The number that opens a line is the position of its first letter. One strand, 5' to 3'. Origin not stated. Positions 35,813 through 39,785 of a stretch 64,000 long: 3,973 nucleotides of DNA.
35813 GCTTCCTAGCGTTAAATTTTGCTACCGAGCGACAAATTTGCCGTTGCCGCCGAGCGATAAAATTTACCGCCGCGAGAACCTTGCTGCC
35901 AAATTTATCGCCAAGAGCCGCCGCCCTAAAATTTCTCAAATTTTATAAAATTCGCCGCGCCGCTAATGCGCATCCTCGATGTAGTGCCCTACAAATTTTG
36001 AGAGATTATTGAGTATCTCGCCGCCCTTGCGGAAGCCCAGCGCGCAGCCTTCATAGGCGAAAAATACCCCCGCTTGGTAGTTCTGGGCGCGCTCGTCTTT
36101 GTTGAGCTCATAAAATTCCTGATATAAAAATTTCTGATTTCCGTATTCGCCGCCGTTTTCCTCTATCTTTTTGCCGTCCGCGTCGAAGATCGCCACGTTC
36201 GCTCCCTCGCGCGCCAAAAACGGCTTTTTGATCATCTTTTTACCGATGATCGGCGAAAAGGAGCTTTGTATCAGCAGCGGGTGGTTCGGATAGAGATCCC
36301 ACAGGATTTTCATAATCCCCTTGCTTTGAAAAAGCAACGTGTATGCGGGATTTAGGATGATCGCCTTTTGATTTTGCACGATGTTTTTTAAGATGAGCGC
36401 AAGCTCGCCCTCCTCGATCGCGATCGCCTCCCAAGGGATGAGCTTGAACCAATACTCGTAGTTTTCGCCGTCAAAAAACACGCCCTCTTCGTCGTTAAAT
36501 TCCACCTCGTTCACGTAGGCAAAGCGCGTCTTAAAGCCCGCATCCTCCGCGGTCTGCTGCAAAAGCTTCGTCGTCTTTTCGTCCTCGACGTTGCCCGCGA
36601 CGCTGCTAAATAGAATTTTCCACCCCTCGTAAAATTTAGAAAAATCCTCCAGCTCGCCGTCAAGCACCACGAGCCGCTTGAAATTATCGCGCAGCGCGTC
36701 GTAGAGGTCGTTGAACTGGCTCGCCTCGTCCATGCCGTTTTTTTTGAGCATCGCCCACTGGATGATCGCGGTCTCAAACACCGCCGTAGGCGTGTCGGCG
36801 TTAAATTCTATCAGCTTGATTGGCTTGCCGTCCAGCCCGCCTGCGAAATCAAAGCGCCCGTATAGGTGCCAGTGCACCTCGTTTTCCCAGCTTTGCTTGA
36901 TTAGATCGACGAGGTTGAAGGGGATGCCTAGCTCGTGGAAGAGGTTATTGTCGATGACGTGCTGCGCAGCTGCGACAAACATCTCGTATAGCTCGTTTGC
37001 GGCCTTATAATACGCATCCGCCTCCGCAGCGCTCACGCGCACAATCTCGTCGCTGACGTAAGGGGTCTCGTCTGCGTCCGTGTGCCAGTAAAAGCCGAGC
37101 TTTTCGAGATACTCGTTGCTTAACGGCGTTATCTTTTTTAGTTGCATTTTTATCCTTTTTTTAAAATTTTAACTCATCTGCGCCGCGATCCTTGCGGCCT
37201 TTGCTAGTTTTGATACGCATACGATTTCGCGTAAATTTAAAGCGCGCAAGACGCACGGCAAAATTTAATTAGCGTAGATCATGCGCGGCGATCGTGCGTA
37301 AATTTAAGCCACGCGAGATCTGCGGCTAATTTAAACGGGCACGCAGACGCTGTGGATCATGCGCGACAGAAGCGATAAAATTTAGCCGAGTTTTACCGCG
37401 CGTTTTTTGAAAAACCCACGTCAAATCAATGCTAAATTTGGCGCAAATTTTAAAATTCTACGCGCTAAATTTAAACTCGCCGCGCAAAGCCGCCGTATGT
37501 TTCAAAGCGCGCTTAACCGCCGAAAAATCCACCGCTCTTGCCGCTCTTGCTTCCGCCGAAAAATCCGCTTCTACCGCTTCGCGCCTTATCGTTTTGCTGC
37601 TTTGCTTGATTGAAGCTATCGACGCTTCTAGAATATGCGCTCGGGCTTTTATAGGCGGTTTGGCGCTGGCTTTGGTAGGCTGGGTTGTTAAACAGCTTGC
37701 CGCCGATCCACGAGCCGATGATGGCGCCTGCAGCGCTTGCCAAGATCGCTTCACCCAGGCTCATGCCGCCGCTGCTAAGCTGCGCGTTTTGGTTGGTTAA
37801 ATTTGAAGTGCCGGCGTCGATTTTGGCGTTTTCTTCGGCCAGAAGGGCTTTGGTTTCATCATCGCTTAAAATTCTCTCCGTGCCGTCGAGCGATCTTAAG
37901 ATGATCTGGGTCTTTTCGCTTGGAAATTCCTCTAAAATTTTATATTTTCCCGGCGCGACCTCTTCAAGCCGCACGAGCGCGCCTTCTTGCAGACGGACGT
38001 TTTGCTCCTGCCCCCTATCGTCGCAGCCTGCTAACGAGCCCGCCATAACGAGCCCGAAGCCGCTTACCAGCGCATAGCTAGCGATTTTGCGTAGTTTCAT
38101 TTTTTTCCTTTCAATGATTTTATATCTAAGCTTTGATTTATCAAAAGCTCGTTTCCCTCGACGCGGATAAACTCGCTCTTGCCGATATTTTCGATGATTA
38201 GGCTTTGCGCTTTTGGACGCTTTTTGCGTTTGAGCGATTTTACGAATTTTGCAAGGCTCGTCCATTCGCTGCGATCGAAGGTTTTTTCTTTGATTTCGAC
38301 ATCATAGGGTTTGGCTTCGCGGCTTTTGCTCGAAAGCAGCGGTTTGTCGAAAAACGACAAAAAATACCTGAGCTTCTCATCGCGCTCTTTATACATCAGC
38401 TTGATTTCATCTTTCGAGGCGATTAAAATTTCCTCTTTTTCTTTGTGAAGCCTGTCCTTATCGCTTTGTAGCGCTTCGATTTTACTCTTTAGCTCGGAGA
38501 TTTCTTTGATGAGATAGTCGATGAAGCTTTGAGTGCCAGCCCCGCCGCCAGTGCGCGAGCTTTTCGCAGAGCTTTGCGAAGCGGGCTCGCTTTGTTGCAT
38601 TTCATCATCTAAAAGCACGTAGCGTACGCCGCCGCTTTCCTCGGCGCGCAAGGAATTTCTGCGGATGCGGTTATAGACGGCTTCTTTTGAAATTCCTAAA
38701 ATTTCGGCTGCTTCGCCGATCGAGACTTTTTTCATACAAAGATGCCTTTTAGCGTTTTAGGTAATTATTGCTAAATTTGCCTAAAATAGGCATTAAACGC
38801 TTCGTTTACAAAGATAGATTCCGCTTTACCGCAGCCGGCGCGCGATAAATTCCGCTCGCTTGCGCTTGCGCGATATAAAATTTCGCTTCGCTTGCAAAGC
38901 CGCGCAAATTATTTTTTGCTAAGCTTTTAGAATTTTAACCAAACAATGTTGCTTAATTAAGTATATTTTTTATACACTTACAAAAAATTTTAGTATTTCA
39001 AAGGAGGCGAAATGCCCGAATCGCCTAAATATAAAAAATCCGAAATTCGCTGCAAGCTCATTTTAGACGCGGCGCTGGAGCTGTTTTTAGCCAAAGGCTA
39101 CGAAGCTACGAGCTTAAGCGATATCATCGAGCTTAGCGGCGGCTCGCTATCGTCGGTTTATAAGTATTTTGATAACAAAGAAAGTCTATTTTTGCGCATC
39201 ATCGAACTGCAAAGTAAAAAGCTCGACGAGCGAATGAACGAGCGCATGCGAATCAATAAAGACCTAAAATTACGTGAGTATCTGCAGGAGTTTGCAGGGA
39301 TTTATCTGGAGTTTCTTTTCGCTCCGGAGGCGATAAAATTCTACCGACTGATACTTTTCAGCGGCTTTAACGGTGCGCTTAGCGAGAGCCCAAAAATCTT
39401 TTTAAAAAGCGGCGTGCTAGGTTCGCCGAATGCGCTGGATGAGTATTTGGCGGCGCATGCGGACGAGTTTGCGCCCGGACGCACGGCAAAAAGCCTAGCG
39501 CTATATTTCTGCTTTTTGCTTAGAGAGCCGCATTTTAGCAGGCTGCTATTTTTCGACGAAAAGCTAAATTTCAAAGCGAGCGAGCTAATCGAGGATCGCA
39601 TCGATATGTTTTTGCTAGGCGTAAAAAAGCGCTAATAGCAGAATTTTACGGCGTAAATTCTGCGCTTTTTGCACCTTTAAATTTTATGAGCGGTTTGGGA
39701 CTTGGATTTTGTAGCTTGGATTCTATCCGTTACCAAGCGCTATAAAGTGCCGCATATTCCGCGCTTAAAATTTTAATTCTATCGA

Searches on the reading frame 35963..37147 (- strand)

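Call 25: search_protein_families(library=ncbifam, proteins=[window:35963-37147:-], max_evalue=0.00001)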
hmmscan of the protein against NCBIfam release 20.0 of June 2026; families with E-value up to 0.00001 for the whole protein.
window:35963-37147:- (394 aa): 1 family
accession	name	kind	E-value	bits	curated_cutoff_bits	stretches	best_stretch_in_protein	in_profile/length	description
NF007801.0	PRK10507.1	equivalog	1.5e-32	112.6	882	1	36-353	253-578/619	bifunctional glutathionylspermidine amidase/synthase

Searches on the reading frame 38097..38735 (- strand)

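Call 59: search_protein_families(library=pfam, proteins=[window:38097-38735:-], max_evalue=0.00001)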
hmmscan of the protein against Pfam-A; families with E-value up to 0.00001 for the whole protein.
window:38097-38735:- (212 aa): 1 family
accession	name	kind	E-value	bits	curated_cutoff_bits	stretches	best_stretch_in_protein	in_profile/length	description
PF12728.13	HTH_17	-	9.8e-06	26.2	27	0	5-41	3-39/51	Helix-turn-helix domain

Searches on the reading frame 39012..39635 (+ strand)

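Call 59: search_protein_families(library=pfam, proteins=[window:39012-39635:+], max_evalue=0.00001)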
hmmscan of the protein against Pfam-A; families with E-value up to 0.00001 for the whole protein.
window:39012-39635:+ (207 aa): 1 family
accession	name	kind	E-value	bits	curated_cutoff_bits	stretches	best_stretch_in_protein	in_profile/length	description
PF00440.29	TetR_N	-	3.6e-14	52.7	24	1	17-63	1-47/47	Bacterial regulatory proteins, tetR family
